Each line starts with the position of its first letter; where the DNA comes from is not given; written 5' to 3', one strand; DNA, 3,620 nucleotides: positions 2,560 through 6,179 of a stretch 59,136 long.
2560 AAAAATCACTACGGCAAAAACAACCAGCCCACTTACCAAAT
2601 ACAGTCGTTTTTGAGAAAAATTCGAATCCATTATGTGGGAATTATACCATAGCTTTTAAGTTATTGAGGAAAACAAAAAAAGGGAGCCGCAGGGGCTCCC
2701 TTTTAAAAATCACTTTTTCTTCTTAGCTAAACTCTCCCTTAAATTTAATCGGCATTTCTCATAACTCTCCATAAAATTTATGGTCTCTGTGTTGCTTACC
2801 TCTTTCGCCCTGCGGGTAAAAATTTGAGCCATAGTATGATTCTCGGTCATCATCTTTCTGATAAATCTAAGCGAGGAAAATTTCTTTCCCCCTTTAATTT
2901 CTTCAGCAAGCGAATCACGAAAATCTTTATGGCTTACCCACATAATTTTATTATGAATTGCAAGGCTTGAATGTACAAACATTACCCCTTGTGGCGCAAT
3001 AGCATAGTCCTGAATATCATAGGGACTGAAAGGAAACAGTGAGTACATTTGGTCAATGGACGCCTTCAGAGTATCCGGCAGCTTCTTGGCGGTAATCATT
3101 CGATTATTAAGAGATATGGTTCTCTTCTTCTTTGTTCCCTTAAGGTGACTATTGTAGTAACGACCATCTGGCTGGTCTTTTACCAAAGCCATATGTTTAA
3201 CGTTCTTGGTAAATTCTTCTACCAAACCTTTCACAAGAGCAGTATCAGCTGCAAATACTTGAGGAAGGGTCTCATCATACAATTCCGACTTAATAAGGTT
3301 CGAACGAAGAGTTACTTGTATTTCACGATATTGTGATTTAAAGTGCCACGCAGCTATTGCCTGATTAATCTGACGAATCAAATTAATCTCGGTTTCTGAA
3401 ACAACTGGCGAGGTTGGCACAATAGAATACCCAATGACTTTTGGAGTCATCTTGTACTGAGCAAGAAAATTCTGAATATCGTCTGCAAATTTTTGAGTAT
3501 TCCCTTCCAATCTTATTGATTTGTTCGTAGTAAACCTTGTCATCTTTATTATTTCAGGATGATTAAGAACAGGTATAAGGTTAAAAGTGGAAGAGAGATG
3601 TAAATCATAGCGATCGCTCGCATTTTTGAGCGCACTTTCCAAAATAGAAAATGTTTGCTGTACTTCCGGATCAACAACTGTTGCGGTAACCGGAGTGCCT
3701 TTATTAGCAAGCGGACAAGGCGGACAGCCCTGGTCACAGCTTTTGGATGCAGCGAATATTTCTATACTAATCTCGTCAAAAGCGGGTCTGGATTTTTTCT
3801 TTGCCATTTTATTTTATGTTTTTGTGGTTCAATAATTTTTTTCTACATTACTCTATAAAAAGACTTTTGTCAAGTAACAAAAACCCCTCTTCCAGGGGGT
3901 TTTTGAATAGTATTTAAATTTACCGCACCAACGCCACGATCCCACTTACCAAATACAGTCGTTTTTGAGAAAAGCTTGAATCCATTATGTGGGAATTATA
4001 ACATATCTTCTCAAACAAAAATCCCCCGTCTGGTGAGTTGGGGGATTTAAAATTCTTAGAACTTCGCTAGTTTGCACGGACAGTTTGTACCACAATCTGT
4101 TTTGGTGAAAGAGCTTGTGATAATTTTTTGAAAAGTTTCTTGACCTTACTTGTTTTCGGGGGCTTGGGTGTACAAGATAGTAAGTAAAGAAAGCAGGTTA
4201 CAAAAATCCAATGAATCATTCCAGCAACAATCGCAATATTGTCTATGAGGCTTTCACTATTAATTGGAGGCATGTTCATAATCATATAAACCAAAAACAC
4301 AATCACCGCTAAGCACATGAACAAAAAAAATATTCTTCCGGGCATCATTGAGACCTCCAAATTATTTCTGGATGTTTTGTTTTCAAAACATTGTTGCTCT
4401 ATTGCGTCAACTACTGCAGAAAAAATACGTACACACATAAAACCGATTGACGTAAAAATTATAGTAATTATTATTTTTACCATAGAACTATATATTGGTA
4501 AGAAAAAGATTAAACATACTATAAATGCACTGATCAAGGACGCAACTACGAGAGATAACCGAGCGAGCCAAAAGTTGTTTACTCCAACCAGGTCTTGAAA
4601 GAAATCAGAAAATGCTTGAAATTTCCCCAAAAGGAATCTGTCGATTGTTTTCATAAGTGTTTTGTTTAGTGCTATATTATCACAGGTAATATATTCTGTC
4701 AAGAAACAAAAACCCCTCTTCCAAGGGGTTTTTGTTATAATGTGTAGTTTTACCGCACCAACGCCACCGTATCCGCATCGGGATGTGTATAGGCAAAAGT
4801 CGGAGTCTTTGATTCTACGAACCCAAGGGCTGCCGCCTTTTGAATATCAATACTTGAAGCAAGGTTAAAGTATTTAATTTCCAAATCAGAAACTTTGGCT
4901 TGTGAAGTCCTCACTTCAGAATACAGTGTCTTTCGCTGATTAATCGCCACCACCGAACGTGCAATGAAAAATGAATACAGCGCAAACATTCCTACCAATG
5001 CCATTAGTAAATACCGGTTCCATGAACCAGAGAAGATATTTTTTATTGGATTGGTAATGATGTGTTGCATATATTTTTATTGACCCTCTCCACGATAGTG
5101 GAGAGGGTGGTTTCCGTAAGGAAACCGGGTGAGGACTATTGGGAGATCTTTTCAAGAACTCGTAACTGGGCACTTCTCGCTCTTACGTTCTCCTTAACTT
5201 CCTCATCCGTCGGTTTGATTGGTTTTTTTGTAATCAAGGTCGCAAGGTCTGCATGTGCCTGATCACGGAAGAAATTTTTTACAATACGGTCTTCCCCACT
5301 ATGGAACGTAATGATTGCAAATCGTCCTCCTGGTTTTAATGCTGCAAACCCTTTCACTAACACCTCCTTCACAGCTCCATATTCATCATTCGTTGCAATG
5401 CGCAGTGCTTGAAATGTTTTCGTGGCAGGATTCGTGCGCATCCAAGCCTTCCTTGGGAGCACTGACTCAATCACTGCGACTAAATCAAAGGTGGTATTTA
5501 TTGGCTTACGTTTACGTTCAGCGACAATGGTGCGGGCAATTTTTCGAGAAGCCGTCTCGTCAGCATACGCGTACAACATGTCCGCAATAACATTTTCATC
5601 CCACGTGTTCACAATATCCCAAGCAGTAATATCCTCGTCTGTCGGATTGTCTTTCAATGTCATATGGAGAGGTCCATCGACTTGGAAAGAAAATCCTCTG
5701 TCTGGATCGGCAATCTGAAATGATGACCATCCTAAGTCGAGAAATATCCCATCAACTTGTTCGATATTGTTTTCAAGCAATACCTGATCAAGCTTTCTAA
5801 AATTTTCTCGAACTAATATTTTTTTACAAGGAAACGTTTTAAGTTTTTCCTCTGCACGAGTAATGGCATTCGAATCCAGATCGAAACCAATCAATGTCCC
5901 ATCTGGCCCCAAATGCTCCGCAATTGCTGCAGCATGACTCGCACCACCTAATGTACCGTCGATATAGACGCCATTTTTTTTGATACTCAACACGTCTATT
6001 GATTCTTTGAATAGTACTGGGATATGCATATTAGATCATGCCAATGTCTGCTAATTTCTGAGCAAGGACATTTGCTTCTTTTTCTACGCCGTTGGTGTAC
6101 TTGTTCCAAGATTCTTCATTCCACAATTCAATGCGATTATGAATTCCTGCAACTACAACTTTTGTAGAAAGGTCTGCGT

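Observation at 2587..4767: dcw cluster split by two self-contained gene cassettes with a chimeric ftsI'-'ftsL junction between them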

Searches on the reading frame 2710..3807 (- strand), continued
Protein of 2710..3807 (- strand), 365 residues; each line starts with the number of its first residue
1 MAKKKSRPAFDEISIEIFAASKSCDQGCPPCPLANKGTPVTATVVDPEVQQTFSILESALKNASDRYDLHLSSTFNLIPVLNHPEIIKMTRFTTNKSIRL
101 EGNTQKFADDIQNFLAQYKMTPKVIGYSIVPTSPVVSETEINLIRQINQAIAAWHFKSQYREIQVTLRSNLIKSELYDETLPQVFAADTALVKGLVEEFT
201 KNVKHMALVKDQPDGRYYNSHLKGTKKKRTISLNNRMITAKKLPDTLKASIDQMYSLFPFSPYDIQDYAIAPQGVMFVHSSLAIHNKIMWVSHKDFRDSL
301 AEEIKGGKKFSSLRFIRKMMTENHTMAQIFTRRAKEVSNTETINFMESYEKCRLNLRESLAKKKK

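Call 61: find_encoding_contigs(protein=P0008, flank=5000, max_places=3)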
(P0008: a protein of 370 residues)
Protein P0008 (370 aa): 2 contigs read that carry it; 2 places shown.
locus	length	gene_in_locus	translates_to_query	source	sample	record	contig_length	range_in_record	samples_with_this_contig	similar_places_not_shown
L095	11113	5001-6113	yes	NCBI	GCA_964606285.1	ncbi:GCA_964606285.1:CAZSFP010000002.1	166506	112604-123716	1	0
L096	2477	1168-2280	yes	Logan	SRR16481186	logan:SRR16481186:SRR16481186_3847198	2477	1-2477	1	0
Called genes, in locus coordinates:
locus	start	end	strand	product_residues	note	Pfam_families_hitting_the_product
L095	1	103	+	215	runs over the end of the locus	-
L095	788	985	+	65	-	-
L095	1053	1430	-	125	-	-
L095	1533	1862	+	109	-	-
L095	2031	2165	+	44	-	-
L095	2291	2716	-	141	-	-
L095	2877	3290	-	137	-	-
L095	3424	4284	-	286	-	-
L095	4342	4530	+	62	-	-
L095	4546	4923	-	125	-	-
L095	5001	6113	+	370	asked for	-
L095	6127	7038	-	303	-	PF03734:YkuD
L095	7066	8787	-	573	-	PF16822:ALGX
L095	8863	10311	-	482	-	PF03062:MBOAT, PF13813:MBOAT_2 (faint)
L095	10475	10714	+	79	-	-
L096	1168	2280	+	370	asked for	-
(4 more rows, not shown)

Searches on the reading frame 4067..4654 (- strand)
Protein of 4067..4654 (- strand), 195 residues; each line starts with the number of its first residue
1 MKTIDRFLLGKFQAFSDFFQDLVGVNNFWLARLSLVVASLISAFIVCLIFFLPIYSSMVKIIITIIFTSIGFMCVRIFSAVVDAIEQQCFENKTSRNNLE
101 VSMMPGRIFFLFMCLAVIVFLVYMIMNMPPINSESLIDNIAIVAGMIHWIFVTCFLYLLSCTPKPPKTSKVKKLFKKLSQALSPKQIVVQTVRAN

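Call 5: search_protein_families(library=pfam, proteins=[window:4067-4654:-], max_evalue=0.01)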
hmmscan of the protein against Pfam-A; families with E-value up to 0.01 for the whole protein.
window:4067-4654:- (195 aa): 0 families

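Call 23: find_homologous_proteins(query=window:4067-4654:-)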
Query window:4067-4654:- (195 aa): 1 proteins with E <= 0.001 among 195 candidates.
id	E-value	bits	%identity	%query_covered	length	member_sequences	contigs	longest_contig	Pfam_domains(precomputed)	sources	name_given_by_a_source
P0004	6.1e-119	413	100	100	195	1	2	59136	-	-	-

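Call 29: search_protein_families(library=ncbifam, proteins=[window:4067-4654:-], max_evalue=1)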
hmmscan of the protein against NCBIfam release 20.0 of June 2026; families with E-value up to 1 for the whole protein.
window:4067-4654:- (195 aa): 1 family
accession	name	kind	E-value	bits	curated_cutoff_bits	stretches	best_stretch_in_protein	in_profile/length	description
NF045890.1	conj_pls20_p028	equivalog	0.53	9.1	150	0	59-147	13-106/377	pLS20_p028 family conjugation system transmembrane protein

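Call 48: find_encoding_contigs(protein=window:4067-4654:-, flank=10000, max_places=10)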
Protein window:4067-4654:- (195 aa): 3 contigs read that carry it; 3 places shown.
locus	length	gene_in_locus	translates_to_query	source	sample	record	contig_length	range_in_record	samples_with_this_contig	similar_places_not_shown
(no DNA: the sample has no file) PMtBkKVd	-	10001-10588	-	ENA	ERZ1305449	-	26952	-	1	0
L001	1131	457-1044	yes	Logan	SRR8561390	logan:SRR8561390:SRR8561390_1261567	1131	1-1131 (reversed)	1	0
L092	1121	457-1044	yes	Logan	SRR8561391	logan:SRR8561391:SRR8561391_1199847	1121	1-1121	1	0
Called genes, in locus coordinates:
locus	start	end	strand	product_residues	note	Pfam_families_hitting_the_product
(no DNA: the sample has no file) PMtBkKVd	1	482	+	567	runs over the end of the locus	PF00664:ABC_membrane, PF00005:ABC_tran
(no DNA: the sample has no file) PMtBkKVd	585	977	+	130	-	-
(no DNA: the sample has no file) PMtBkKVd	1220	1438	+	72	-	-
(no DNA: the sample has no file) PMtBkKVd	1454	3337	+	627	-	PF00012:HSP70, PF06723:MreB_Mbl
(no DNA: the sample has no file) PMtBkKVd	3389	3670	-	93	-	-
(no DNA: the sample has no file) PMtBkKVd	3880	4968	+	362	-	PF00226:DnaJ, PF01556:DnaJ_C, PF00684:DnaJ_CXXCXGXG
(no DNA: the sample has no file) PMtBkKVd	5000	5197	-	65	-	-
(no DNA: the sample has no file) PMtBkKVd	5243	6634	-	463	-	PF01406:tRNA-synt_1e, PF09334:tRNA-synt_1g (weak), PF23493:CysS_C (weak)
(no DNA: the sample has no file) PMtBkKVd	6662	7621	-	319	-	PF01544:CorA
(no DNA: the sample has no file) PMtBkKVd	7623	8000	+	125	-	PF00829:Ribosomal_L21p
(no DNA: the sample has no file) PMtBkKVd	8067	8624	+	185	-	PF02381:MraZ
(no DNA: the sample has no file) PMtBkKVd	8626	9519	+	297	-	PF01795:Methyltransf_5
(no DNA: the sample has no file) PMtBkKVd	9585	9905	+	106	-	-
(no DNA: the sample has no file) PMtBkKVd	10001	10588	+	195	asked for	-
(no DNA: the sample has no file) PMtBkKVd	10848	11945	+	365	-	-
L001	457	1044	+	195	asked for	-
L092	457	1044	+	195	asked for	-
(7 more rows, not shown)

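Call 51: search_protein_families(library=padloc, proteins=[window:4067-4654:-], max_evalue=0.1)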
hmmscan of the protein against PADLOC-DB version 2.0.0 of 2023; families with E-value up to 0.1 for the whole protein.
window:4067-4654:- (195 aa): 0 families

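Call 52: search_protein_families(library=phrogs, proteins=[window:4067-4654:-], max_evalue=0.1)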
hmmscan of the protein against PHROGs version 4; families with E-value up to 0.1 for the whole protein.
window:4067-4654:- (195 aa): 0 families

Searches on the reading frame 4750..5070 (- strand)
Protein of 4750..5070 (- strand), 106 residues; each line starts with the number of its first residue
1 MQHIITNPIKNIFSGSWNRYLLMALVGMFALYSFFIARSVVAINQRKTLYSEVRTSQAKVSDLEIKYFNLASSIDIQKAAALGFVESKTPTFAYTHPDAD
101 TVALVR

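Call 5: search_protein_families(library=pfam, proteins=[window:4750-5070:-], max_evalue=0.01)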
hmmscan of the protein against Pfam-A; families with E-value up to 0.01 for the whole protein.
window:4750-5070:- (106 aa): 0 families

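Call 10: find_encoding_contigs(protein=window:4750-5070:-, flank=10000, max_places=10)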
Protein window:4750-5070:- (106 aa): 2 contigs read that carry it; 2 places shown.
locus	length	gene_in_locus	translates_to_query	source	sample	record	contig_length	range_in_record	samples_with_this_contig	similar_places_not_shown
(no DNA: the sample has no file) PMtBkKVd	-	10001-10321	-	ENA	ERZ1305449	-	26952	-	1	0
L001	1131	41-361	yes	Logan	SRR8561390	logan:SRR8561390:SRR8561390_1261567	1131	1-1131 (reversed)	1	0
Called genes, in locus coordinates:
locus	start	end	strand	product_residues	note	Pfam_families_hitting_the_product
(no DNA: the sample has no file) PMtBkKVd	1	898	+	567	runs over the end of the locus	PF00664:ABC_membrane, PF00005:ABC_tran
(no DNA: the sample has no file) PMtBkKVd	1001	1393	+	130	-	-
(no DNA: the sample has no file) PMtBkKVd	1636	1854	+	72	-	-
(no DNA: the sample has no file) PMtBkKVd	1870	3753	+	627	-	PF00012:HSP70, PF06723:MreB_Mbl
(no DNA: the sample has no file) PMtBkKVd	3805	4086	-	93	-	-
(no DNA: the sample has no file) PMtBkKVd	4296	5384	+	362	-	PF00226:DnaJ, PF01556:DnaJ_C, PF00684:DnaJ_CXXCXGXG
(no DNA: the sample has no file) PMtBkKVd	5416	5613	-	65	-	-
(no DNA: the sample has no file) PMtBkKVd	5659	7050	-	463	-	PF01406:tRNA-synt_1e, PF09334:tRNA-synt_1g (weak), PF23493:CysS_C (weak)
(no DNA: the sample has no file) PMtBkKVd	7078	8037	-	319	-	PF01544:CorA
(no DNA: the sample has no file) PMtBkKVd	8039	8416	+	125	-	PF00829:Ribosomal_L21p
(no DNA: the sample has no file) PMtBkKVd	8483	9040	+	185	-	PF02381:MraZ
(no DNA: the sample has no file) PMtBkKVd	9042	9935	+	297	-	PF01795:Methyltransf_5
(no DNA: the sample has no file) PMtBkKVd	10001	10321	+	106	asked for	-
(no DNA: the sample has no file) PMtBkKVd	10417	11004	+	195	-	-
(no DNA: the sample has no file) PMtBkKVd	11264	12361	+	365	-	-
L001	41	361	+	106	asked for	-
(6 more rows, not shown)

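Call 66: search_protein_families(library=pfam, proteins=[window:4750-5070:-], max_evalue=10)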
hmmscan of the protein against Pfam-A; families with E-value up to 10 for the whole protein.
window:4750-5070:- (106 aa): 0 families

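Call 75: find_homologous_proteins(query=window:4750-5070:-, max_evalue=1e-10)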
Query window:4750-5070:- (106 aa): 20 proteins with E <= 1e-10 among 27 candidates.
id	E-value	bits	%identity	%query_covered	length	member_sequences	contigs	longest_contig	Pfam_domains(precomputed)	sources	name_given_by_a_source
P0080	9.4e-61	220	99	100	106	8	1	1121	-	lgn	-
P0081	1.3e-57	210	93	100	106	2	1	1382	-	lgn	-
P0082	3.4e-57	209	92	100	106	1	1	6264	-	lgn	-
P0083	3.3e-54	199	89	100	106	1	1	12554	-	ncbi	-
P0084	2.2e-52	193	85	100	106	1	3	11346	-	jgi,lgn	jgi:hypothetical protein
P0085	1.9e-50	187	86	100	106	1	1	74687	-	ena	-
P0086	2.0e-50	187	83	98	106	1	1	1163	-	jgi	jgi:hypothetical protein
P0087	4.4e-50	186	84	100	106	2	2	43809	-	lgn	-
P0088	4.9e-48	179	80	100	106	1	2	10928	-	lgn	-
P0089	9.5e-38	146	67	98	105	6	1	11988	-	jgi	jgi:hypothetical protein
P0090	2.0e-37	145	86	76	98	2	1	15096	-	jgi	jgi:hypothetical protein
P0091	2.4e-37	145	67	94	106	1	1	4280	-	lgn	-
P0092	7.4e-36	140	89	72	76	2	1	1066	-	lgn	-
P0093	1.3e-34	136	61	100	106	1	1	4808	-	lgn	-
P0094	1.5e-34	136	87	72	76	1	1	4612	-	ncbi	-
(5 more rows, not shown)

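Call 76: find_encoding_contigs(protein=P0082, flank=5000, max_places=2)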
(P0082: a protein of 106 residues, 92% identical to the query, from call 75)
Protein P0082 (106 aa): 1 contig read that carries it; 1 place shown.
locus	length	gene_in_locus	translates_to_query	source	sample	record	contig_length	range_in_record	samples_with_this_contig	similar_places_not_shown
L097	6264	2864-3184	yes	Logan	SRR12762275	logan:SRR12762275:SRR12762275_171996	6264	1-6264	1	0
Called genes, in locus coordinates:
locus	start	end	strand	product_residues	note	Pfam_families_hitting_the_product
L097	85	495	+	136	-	-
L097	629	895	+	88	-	-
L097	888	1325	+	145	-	-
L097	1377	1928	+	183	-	PF02381:MraZ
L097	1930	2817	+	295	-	PF01795:Methyltransf_5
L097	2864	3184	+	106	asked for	-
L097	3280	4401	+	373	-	-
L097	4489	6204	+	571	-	PF03717:PBP_dimer, PF00905:Transpeptidase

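Call 77: find_encoding_contigs(protein=P0085, flank=5000, max_places=2)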
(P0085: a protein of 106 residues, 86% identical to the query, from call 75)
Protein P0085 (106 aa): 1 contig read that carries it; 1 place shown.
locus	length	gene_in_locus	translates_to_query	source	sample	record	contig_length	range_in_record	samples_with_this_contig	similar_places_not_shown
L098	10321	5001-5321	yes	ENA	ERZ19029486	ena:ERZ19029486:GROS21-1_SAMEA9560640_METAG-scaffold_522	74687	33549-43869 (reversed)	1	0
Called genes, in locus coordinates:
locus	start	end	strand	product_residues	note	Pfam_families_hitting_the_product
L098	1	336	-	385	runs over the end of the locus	PF01406:tRNA-synt_1e, PF09334:tRNA-synt_1g (weak), PF23493:CysS_C (weak)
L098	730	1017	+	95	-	-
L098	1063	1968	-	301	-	PF01544:CorA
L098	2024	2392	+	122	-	PF00829:Ribosomal_L21p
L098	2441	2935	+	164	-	-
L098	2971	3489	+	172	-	-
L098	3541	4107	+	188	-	PF02381:MraZ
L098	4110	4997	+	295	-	PF01795:Methyltransf_5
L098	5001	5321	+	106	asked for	-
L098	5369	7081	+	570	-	PF03717:PBP_dimer, PF00905:Transpeptidase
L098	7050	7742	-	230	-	PF01596:Methyltransf_3, PF13847:Methyltransf_31 (weak), PF13578:Methyltransf_24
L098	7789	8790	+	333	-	PF00696:AA_kinase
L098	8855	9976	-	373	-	PF01168:Ala_racemase_N, PF00842:Ala_racemase_C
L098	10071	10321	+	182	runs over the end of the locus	-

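Call 78: find_encoding_contigs(protein=P0087, flank=5000, max_places=2)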
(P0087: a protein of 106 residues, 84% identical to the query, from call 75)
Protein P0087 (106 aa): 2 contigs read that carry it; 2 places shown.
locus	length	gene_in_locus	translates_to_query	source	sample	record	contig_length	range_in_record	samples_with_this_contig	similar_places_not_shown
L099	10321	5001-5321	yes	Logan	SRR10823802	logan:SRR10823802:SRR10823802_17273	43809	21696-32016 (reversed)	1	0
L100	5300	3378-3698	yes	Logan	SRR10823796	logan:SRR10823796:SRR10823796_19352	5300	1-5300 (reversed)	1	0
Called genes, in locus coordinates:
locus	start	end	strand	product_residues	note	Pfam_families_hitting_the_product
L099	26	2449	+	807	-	-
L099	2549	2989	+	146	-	-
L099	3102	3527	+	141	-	-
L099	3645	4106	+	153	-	PF02381:MraZ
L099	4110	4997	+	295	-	PF01795:Methyltransf_5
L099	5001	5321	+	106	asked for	-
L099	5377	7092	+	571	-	PF03717:PBP_dimer, PF00905:Transpeptidase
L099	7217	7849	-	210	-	PF01596:Methyltransf_3, PF13847:Methyltransf_31, PF13578:Methyltransf_24, PF13649:Methyltransf_25 (weak)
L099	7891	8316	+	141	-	PF00293:NUDIX, PF14815:NUDIX_4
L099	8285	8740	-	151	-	PF02590:SPOUT_MTase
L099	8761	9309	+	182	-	PF00857:Isochorismatase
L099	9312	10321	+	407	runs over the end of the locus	PF07690:MFS_1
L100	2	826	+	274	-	?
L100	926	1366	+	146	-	-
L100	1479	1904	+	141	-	-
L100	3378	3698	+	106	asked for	-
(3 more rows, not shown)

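Call 79: find_encoding_contigs(protein=P0084, flank=5000, max_places=3)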
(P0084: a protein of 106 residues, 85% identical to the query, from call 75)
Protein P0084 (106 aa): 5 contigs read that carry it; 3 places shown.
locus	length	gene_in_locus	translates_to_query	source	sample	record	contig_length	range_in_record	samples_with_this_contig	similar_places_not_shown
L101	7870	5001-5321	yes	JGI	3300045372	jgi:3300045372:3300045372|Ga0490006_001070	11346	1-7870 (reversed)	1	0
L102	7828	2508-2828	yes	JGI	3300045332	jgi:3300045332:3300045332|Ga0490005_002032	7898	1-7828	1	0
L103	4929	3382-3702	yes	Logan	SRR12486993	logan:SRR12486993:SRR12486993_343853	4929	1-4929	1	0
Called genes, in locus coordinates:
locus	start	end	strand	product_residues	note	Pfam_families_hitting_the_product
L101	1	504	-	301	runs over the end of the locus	PF01544:CorA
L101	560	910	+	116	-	PF00829:Ribosomal_L21p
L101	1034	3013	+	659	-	PF00488:MutS_V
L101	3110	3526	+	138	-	-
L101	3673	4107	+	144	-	PF02381:MraZ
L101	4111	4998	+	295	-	PF01795:Methyltransf_5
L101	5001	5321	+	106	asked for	-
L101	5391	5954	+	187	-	-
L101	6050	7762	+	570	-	PF03717:PBP_dimer, PF00905:Transpeptidase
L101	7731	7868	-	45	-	?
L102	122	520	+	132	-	PF00488:MutS_V (weak)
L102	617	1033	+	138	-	-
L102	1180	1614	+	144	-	PF02381:MraZ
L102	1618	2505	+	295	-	PF01795:Methyltransf_5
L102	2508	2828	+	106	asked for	-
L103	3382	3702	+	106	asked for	-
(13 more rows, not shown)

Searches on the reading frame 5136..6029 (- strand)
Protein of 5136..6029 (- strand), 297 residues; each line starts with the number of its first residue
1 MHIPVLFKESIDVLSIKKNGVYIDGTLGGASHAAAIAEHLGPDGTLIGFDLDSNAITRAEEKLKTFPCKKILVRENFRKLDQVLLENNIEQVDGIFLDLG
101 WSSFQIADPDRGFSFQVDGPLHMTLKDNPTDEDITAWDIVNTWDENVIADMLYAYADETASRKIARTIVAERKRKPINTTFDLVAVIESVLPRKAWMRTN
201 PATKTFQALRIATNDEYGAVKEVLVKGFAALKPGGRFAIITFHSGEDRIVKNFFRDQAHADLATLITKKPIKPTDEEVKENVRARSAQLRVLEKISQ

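Call 5: search_protein_families(library=pfam, proteins=[window:5136-6029:-], max_evalue=0.01)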
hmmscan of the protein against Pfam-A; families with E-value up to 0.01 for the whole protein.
window:5136-6029:- (297 aa): 7 families
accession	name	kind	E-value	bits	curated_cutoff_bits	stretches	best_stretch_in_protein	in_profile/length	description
PF01795.25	Methyltransf_5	-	2.7e-94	316.6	27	1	2-295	4-309/309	MraW methylase family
PF13847.12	Methyltransf_31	-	4.5e-05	23.6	27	1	17-83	2-69/145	Methyltransferase domain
PF08704.16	GCD14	-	0.001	19.3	26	1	13-99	35-121/247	tRNA methyltransferase complex GCD14 subunit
PF01209.24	Ubie_methyltran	-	0.0052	16.6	20.1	0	13-71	42-100/233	ubiE/COQ5 methyltransferase family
PF13649.12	Methyltransf_25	-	0.0089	17.1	27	0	28-81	7-59/97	Methyltransferase domain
PF08242.18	Methyltransf_12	-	0.0095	17.1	30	0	31-70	9-47/98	Methyltransferase domain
PF01189.24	Methyltr_RsmB-F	-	0.0097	16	27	0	14-103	4-91/199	16S rRNA methyltransferase RsmB/F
